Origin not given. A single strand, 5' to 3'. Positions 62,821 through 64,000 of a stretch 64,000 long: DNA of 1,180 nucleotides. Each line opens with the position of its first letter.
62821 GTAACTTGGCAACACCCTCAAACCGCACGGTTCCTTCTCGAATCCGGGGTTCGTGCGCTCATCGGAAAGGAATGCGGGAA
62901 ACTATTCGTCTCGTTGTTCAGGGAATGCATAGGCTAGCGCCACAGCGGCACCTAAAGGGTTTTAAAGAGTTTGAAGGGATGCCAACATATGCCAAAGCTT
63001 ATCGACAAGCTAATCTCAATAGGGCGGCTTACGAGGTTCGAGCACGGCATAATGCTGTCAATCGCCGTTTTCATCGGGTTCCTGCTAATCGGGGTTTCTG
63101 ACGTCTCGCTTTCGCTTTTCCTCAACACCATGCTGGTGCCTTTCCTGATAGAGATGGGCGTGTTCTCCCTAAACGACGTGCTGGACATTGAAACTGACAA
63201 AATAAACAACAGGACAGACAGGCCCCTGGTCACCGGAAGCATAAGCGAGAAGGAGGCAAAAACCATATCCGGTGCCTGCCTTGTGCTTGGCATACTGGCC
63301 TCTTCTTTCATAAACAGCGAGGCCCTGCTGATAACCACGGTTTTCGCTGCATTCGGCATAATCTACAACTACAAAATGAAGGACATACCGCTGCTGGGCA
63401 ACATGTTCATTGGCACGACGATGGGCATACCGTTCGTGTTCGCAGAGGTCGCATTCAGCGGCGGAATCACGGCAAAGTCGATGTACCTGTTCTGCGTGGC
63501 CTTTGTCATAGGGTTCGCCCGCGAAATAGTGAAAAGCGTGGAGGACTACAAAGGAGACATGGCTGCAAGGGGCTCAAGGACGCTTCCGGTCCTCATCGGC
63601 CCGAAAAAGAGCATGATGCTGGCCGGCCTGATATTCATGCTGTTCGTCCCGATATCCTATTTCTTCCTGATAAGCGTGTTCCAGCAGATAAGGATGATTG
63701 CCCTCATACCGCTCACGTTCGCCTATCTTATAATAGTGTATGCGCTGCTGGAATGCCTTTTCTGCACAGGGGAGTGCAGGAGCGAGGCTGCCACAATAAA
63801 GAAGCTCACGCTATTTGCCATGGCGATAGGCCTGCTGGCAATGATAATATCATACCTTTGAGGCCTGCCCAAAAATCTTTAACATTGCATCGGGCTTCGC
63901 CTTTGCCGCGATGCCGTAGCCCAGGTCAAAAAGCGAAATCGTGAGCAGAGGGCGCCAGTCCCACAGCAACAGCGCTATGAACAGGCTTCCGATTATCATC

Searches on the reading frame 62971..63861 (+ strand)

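Call 9: search_protein_families(library=pfam, proteins=[window:62971-63861:+], max_evalue=0.01)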
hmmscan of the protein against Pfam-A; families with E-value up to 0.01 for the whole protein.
window:62971-63861:+ (296 aa): 1 family
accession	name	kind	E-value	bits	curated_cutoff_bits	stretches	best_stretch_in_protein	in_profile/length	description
PF01040.23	UbiA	-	6.9e-40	137.3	34.2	1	31-258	3-228/250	UbiA prenyltransferase family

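Call 74: search_protein_families(library=ncbifam, proteins=[window:62971-63861:+], max_evalue=0.01)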
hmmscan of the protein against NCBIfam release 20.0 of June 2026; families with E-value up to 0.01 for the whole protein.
window:62971-63861:+ (296 aa): 24 families
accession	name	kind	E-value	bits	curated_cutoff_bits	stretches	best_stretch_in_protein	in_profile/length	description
NF009523.0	PRK12884.1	equivalog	4.3e-61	206.6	269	1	13-294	3-276/279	prenyltransferase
NF009521.0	PRK12882.1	equivalog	1.6e-37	129.2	296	1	17-289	8-274/280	geranylgeranylglycerol-phosphate geranylgeranyltransferase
NF009522.0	PRK12883.1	equivalog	4.6e-28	98.5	353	1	54-289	43-271/279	geranylgeranylglycerol-phosphate geranylgeranyltransferase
NF009513.0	PRK12872.1-3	equivalog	7.5e-18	65.1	288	1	11-293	9-292/293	prenyltransferase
TIGR01475.1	ubiA_other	subfamily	1.2e-17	64.3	180.8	1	13-258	1-245/282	UbiA-like polyprenyltransferase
NF009512.0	PRK12872.1-1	equivalog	9.5e-17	61.5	278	1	19-263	5-265/303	geranylgeranylglycerol-phosphate geranylgeranyltransferase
TIGR01473.1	cyoE_ctaB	equivalog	9.1e-16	58.4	210.3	1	21-293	7-279/281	heme o synthase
NF009609.0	PRK13106.1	equivalog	1.9e-14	53.8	349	1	13-260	14-265/301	prenyltransferase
NF005742.0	PRK07566.1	equivalog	1.1e-12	47.7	313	1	65-258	83-279/315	chlorophyll synthase ChlG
NF035940.1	prenyl_rel_EboC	equivalog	2.4e-12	46.9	250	1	49-183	41-172/292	UbiA-like protein EboC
NF009526.0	PRK12888.1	equivalog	8.3e-12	45.1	364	1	64-257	68-258/301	4-hydroxybenzoate octaprenyltransferase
TIGR01474.1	ubiA_proteo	equivalog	1e-11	44.9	275.45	1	67-257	60-246/282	4-hydroxybenzoate octaprenyltransferase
NF009524.0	PRK12886.1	equivalog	5.4e-10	39.1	387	1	10-257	4-248/291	prenyltransferase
NF009525.0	PRK12887.1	equivalog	9.9e-10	38.2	226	1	44-263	50-269/310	homogentisate phytyltransferase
TIGR01476.1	chlor_syn_BchG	subfamily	1.2e-09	38.1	212.3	1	47-246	36-237/283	(bacterio)chlorophyll synthase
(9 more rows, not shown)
